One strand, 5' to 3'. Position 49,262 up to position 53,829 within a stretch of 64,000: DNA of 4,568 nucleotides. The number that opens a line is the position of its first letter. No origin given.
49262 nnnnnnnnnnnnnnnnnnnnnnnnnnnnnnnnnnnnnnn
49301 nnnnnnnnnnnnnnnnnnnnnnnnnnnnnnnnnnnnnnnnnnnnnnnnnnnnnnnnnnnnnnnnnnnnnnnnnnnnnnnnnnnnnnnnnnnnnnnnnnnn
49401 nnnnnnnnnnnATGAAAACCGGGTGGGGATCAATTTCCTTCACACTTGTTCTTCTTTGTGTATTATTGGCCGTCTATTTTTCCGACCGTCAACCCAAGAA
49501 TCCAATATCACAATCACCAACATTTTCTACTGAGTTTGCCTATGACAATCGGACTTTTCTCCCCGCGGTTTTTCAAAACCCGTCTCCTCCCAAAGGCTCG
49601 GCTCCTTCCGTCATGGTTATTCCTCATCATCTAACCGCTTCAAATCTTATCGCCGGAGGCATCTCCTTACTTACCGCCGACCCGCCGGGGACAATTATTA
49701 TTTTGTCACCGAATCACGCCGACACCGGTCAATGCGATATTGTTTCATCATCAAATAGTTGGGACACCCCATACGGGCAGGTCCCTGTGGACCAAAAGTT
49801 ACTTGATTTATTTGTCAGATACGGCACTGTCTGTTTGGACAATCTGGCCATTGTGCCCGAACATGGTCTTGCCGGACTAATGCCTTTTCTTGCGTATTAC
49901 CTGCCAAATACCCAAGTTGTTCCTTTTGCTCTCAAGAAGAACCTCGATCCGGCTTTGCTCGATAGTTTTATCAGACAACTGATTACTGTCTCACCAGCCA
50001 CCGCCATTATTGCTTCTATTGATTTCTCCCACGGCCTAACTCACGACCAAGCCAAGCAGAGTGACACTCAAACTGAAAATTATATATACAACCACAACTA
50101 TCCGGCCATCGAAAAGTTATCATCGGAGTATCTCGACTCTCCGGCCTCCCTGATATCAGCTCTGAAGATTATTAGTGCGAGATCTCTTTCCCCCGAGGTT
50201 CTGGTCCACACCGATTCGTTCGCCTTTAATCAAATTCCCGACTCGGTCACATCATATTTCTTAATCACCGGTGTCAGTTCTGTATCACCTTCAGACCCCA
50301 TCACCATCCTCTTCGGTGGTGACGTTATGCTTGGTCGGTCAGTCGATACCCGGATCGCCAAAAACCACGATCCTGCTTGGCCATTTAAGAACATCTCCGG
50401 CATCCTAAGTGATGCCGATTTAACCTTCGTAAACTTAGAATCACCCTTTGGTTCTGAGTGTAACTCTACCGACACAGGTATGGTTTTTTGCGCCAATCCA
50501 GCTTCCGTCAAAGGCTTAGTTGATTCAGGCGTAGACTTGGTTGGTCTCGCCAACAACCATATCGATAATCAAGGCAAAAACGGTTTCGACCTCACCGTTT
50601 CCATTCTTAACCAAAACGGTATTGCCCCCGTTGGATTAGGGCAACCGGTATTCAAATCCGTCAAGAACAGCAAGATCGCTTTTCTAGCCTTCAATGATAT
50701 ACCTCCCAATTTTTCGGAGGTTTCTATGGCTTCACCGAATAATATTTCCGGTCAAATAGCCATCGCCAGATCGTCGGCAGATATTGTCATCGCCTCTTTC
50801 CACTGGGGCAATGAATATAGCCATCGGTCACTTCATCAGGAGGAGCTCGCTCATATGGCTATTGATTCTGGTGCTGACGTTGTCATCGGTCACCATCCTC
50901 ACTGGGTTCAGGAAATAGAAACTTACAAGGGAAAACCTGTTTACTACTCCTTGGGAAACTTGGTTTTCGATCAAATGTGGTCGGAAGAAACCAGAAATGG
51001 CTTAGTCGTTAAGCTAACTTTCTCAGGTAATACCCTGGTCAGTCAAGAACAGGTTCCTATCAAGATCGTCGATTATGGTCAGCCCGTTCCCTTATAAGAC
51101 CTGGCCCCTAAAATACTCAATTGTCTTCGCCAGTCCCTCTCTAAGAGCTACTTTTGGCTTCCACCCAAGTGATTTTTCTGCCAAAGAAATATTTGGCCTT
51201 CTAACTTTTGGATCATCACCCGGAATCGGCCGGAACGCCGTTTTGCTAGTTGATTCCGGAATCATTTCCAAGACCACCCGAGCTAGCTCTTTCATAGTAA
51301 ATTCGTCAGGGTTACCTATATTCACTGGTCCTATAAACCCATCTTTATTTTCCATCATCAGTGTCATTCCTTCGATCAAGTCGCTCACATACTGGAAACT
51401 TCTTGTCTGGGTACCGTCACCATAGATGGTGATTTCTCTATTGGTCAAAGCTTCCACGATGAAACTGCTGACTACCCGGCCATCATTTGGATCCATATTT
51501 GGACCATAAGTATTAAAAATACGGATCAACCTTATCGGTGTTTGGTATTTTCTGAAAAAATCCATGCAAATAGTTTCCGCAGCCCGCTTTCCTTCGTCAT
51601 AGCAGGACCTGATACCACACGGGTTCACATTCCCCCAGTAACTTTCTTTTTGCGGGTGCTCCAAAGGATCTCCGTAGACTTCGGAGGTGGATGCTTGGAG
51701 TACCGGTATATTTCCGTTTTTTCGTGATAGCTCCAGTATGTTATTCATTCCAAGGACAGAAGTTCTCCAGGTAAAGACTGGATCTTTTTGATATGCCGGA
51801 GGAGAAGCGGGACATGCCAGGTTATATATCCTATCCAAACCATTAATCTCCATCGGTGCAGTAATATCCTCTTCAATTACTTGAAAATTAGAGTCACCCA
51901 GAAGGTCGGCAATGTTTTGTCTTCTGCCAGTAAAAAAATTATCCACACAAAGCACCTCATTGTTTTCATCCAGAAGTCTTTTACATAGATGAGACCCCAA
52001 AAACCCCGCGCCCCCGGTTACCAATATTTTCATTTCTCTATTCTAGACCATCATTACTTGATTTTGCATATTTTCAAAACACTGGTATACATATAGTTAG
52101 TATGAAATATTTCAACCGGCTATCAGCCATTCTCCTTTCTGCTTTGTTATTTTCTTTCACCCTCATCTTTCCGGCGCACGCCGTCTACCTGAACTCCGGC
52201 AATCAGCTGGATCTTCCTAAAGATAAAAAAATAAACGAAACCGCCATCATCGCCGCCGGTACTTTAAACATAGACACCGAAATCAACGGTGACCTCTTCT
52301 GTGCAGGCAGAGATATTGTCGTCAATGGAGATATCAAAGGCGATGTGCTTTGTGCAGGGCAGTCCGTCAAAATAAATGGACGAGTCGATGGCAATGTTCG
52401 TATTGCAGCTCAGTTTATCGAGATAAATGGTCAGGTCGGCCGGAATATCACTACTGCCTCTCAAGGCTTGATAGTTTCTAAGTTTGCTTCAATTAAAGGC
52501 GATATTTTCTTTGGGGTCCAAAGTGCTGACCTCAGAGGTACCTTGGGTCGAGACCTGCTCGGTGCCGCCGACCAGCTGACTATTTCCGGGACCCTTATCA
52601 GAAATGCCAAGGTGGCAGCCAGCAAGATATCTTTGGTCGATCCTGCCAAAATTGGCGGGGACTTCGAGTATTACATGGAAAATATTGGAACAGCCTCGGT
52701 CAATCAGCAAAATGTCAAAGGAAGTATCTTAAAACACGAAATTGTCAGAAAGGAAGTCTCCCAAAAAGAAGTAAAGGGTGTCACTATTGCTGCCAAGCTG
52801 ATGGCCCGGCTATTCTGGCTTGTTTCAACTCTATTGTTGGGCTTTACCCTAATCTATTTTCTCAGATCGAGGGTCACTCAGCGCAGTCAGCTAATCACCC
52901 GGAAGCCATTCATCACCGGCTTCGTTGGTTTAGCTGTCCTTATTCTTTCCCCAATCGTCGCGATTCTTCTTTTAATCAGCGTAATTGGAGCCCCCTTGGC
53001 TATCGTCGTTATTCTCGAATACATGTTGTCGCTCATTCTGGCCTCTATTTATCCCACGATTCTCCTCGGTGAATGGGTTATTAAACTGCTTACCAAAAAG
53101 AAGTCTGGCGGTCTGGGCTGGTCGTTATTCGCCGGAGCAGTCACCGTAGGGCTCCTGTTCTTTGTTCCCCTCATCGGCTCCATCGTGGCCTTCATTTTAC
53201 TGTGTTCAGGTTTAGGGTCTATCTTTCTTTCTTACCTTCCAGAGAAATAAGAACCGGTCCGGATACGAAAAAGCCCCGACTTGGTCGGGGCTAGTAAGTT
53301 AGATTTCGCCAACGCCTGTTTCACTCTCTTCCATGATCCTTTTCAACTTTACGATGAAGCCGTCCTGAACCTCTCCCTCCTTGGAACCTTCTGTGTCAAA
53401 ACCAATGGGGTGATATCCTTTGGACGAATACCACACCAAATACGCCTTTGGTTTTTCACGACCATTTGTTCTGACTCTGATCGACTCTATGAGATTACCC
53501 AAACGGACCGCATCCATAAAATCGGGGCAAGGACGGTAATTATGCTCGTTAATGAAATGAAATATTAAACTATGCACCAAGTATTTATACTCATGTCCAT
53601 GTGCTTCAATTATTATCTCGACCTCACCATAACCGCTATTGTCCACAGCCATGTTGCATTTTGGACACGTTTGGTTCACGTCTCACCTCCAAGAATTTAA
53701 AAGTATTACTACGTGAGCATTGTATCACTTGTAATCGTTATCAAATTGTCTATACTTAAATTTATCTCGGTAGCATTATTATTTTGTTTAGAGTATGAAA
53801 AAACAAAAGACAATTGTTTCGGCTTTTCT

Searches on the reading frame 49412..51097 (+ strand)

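Call 35: search_protein_families(library=pfam, proteins=[window:49412-51097:+], max_evalue=0.01)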
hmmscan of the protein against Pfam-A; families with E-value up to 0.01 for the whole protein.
window:49412-51097:+ (561 aa): 2 families
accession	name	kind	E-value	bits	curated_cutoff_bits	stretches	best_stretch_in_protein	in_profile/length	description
PF09587.15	PGA_cap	-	2.7e-60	204.4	27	1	298-521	1-255/255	Bacterial capsule synthesis protein PGA_cap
PF01875.22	Memo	-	9.4e-18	64.8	27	1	48-281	18-264/269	Memo-like protein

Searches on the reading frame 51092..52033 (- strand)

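Call 35: search_protein_families(library=pfam, proteins=[window:51092-52033:-], max_evalue=0.01)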
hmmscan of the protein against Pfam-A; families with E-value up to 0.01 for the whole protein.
window:51092-52033:- (313 aa): 6 families
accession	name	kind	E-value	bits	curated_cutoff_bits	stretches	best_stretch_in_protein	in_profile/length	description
PF16363.11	GDP_Man_Dehyd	-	3e-50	172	27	1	4-304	1-332/332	GDP-mannose 4,6 dehydratase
PF01370.27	Epimerase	-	8.5e-50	169.8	20.9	1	3-240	1-240/240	NAD dependent epimerase/dehydratase family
PF01073.25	3Beta_HSD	-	1.7e-08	34.3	22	1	4-216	1-218/280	3-beta hydroxysteroid dehydrogenase/isomerase family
PF07993.18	NAD_binding_4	-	9.2e-08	32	20.1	1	5-27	1-23/258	Male sterility protein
PF02719.21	Polysacc_synt_2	-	1.3e-05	25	20.2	1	3-116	1-128/293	Polysaccharide biosynthesis protein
PF04321.23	RmlD_sub_bind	-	2.7e-05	23.9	27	1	1-282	1-255/287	RmlD substrate binding domain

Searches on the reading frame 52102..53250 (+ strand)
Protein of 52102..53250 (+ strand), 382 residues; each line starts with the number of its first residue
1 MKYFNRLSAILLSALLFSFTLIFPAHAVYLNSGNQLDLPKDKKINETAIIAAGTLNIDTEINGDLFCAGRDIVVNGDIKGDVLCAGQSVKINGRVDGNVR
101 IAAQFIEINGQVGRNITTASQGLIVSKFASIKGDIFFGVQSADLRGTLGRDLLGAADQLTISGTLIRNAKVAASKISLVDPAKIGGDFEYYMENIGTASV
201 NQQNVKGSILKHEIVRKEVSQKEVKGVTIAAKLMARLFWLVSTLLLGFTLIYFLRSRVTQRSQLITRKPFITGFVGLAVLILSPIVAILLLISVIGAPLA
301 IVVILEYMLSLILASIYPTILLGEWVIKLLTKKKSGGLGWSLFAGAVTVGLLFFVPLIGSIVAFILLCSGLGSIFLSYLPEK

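Call 35: search_protein_families(library=pfam, proteins=[window:52102-53250:+], max_evalue=0.01)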
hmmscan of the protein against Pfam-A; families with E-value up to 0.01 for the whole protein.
window:52102-53250:+ (382 aa): 1 family
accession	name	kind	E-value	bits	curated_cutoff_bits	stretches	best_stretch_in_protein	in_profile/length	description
PF04519.19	Bactofilin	-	4.2e-09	37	27.9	1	55-137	3-82/98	Polymer-forming cytoskeletal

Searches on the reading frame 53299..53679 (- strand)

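Call 35: search_protein_families(library=pfam, proteins=[window:53299-53679:-], max_evalue=0.01)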
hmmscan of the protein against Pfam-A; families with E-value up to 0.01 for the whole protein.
window:53299-53679:- (126 aa): 1 family
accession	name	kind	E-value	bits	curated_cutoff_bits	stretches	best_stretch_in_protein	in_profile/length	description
PF25535.1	DUF7919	-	1.6e-09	38.4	27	1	15-59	83-126/126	Domain of unknown function (DUF7919)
